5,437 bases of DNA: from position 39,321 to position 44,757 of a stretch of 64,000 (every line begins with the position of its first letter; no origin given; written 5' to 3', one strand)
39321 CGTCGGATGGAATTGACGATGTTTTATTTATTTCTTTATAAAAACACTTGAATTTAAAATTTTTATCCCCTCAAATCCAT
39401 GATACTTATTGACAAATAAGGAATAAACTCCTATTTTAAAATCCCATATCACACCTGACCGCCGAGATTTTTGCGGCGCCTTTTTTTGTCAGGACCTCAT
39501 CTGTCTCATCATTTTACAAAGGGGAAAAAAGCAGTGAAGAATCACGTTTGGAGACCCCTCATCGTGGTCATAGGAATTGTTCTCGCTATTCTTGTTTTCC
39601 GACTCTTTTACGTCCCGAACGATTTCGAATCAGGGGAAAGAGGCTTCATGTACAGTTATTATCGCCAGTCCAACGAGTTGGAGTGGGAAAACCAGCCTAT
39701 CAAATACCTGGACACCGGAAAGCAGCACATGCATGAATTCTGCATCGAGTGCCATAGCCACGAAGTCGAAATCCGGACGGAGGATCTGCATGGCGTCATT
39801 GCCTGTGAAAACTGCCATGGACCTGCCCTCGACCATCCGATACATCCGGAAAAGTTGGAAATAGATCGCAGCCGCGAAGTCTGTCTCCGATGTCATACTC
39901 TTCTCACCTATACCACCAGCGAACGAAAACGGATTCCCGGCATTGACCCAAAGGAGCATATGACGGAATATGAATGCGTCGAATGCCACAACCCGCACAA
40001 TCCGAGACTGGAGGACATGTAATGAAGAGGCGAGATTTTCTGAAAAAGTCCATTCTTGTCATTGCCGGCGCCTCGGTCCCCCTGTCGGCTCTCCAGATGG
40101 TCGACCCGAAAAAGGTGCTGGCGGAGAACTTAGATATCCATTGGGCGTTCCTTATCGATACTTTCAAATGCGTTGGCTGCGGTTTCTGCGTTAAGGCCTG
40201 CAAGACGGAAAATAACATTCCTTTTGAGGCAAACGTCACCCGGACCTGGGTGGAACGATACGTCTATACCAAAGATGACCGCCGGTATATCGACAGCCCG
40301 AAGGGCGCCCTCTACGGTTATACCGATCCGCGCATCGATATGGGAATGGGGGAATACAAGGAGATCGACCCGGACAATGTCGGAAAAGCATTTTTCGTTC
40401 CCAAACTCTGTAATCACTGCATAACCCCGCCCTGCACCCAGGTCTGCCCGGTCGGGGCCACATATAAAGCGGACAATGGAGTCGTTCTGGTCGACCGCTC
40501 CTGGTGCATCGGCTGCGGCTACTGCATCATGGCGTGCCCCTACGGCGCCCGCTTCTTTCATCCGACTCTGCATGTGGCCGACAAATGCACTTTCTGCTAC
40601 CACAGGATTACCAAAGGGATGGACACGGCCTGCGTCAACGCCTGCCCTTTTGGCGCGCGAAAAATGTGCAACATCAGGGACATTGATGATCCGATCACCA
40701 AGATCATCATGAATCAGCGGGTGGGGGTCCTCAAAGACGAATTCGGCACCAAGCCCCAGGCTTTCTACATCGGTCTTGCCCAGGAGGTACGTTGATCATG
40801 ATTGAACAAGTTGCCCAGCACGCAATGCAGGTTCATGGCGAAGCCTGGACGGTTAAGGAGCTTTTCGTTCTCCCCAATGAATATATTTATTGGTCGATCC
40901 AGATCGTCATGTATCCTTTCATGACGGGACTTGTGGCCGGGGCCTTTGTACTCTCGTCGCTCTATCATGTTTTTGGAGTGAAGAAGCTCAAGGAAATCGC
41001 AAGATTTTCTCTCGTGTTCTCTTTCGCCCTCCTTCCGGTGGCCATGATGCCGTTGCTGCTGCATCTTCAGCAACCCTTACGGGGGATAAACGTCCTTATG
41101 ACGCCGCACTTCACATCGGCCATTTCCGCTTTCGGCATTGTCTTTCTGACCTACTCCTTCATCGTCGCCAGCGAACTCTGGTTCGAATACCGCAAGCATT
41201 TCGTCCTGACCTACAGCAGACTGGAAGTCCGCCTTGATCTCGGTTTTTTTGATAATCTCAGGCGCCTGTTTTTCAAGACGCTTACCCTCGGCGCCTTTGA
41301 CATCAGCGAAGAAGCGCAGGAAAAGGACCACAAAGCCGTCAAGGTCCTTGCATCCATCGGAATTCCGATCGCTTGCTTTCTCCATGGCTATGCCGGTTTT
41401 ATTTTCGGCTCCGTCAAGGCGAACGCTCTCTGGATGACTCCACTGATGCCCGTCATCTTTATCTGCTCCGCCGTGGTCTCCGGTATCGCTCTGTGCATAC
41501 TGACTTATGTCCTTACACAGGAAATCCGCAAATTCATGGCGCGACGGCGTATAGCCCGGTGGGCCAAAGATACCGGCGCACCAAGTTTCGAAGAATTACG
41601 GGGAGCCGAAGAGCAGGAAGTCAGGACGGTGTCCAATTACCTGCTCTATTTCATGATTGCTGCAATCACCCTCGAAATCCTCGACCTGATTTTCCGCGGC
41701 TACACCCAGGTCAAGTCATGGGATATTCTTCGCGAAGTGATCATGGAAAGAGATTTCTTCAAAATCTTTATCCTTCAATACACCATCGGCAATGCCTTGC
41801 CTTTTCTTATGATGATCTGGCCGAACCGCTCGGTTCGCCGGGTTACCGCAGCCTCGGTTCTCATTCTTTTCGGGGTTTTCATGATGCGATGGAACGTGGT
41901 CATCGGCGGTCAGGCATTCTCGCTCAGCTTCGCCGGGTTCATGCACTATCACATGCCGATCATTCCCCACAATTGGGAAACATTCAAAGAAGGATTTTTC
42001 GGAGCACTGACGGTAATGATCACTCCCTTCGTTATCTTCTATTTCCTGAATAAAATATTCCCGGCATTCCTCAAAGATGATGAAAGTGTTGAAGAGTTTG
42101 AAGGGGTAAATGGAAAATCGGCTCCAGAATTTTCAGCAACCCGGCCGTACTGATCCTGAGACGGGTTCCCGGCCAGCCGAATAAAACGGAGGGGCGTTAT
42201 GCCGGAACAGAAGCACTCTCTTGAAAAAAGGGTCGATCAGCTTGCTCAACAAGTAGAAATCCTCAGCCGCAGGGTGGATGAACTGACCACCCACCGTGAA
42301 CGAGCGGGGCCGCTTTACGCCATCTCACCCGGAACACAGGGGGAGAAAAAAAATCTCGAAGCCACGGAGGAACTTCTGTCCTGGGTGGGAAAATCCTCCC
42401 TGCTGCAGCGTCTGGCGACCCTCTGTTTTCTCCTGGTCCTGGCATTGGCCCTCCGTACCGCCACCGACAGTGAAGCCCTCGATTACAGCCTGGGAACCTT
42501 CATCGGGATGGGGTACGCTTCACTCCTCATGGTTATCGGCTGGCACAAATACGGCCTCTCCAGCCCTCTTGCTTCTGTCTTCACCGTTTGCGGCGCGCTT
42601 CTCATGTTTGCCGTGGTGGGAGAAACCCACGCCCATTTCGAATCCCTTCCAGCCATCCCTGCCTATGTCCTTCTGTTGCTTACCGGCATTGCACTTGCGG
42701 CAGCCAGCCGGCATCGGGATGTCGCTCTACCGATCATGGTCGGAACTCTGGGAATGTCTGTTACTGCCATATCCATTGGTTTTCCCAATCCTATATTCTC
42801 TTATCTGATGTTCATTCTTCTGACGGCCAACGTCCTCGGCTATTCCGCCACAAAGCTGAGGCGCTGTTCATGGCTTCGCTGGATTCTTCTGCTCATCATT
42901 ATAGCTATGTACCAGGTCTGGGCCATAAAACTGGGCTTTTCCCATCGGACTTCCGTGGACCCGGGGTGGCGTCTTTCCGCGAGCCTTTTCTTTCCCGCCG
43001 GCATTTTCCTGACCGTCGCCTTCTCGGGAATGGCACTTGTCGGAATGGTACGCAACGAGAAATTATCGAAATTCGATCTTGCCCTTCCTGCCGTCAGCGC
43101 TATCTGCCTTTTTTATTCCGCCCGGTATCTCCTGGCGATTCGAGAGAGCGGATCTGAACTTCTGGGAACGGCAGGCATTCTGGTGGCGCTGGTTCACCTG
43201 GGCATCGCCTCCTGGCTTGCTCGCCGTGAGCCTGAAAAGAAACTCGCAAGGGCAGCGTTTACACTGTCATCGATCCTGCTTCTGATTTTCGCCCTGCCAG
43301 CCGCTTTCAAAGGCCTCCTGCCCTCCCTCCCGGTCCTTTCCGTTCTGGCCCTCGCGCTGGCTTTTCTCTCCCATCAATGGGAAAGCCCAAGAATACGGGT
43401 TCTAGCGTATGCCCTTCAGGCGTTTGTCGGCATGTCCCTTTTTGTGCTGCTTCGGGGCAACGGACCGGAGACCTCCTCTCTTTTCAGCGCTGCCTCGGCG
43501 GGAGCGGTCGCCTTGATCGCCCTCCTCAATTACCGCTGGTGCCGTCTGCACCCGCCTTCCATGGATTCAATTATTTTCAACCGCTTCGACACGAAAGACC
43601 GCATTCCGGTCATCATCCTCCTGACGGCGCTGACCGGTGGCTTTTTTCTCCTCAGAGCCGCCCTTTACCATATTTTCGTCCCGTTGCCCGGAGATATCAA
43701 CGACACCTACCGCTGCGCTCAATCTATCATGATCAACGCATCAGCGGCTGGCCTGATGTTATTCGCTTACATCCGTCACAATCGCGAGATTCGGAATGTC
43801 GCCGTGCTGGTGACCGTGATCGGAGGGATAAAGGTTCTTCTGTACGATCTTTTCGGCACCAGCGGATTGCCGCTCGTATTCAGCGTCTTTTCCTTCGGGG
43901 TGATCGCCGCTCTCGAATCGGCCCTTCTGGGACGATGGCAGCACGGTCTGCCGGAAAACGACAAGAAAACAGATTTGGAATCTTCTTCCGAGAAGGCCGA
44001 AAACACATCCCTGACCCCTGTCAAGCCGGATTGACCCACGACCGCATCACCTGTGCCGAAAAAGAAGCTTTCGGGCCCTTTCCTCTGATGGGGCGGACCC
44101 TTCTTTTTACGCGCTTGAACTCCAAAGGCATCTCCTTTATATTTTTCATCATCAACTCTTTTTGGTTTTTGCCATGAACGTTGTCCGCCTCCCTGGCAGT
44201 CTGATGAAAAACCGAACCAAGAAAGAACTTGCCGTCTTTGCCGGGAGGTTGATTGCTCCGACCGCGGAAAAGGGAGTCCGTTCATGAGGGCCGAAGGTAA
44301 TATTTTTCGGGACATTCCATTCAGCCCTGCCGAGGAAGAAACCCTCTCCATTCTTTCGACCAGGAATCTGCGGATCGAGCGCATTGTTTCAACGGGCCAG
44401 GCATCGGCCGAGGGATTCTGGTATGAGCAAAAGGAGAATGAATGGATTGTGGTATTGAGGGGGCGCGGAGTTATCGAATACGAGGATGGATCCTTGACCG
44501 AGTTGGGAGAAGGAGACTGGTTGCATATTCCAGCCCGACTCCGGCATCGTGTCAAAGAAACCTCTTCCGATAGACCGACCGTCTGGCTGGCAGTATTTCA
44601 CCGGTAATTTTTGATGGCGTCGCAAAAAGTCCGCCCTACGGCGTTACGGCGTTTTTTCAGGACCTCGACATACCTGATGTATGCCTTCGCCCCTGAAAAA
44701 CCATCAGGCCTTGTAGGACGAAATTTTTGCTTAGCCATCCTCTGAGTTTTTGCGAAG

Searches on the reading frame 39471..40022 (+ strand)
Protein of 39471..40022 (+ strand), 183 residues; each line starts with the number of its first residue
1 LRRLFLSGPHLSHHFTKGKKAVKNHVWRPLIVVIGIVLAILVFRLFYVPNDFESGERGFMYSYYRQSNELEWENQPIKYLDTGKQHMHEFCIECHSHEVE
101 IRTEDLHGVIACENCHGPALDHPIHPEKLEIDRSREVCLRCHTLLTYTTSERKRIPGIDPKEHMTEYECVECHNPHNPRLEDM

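Call 49: search_protein_families(library=pfam, proteins=[window:39471-40022:+], max_evalue=0.001)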
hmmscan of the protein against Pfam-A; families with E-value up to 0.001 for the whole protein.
window:39471-40022:+ (183 aa): 4 families
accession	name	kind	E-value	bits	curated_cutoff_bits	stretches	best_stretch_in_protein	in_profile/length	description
PF14537.11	Cytochrom_c3_2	-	1.2e-06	29.3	25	1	110-178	7-69/79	Cytochrome c3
PF14522.11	Cytochrome_C7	-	0.00012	22.3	24.8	0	126-177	9-52/67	Cytochrome c7 and related cytochrome c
PF24042.1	DUF7351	-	0.00018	21.8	31.2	0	91-132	4-44/177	Domain of unknown function (DUF7351)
PF09699.15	Paired_CXXCH_1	-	0.00037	20.6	20.6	0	165-177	5-17/41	Doubled CXXCH motif (Paired_CXXCH_1)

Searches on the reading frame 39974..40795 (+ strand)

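Call 49: search_protein_families(library=pfam, proteins=[window:39974-40795:+], max_evalue=0.001)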
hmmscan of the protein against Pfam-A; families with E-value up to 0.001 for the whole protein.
window:39974-40795:+ (273 aa): 14 families
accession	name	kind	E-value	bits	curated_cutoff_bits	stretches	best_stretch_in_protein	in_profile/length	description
PF13247.11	Fer4_11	-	5.2e-23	81.6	26.2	1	139-231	3-97/100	4Fe-4S dicluster domain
PF00037.32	Fer4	-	2.4e-17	62.4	21.1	2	172-192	2-22/24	4Fe-4S binding domain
PF12838.12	Fer4_7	-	5.2e-15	56.1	27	2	65-162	1-52/52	4Fe-4S dicluster domain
PF12837.12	Fer4_6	-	2.4e-13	49.7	25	1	170-192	1-23/24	4Fe-4S binding domain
PF12797.12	Fer4_2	-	2.5e-13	49.4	24.5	2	170-190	2-22/22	4Fe-4S binding domain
PF13237.11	Fer4_10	-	1.2e-11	44.8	25.5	2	141-189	4-53/53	4Fe-4S dicluster domain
PF13187.11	Fer4_9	-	5.2e-10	39.6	27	1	146-192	2-51/52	4Fe-4S dicluster domain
PF12798.12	Fer4_3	-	1.4e-08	35.3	27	0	178-192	1-15/15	4Fe-4S binding domain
PF25160.1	LdpA_Fe-S-bd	-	2.9e-07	30.6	27.6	1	151-191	6-41/49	LdpA Fe-S cluster-binding domain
PF13183.11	Fer4_8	-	7.3e-07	30.1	27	1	65-161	4-67/68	4Fe-4S dicluster domain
PF12800.12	Fer4_4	-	7.7e-06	26.3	24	0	176-191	2-17/17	4Fe-4S binding domain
PF14697.11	Fer4_21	-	8.2e-06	26.3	35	0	61-82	3-26/59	4Fe-4S dicluster domain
PF13484.11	Fer4_16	-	0.00027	22.1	30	0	176-190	51-65/66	4Fe-4S double cluster binding domain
PF13534.11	Fer4_17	-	0.00031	21.7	22.2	0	65-86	1-22/61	4Fe-4S dicluster domain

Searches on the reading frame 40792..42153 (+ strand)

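Call 49: search_protein_families(library=pfam, proteins=[window:40792-42153:+], max_evalue=0.001)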
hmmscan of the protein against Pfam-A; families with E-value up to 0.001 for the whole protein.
window:40792-42153:+ (453 aa): 1 family
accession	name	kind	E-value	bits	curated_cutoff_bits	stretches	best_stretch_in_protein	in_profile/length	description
PF03916.19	NrfD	-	2.5e-36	126.3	25.8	2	30-244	7-200/313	Polysulphide reductase, NrfD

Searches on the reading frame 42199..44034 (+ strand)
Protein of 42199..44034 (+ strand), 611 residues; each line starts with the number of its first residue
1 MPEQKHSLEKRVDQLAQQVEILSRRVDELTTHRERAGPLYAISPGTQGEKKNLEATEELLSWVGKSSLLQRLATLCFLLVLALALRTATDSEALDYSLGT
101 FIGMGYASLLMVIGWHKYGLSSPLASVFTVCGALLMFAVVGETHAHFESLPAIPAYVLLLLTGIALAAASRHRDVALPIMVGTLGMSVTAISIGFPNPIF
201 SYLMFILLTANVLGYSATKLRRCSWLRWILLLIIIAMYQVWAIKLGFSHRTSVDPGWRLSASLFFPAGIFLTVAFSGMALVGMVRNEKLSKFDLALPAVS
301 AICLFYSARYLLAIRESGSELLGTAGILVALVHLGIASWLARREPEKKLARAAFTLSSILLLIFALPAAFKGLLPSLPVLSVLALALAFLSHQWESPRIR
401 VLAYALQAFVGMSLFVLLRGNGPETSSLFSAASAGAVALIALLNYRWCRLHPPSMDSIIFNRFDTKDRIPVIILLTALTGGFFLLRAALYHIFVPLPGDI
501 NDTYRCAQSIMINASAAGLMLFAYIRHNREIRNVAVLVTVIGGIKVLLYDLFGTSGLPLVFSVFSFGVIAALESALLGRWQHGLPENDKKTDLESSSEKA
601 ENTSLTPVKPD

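Call 49: search_protein_families(library=pfam, proteins=[window:42199-44034:+], max_evalue=0.001)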
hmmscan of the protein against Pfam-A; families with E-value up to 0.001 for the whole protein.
window:42199-44034:+ (611 aa): 1 family
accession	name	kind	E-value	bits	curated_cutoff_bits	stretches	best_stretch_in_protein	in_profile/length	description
PF10101.14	DUF2339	-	1e-10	41.5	33.6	2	377-568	446-647/659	Predicted membrane protein (DUF2339)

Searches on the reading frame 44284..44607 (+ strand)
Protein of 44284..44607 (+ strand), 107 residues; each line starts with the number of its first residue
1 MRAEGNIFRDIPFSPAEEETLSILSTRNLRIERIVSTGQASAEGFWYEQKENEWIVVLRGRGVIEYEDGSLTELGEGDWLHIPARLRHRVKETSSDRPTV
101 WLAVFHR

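Call 49: search_protein_families(library=pfam, proteins=[window:44284-44607:+], max_evalue=0.001)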
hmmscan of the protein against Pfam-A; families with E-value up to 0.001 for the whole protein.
window:44284-44607:+ (107 aa): 2 families
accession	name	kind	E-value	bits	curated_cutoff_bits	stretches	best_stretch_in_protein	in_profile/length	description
PF07883.17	Cupin_2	-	1.1e-11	44.7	27.2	1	48-105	16-70/70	Cupin domain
PF05899.18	Cupin_3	-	0.00034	20.7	23.5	1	48-87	22-61/74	EutQ-like cupin domain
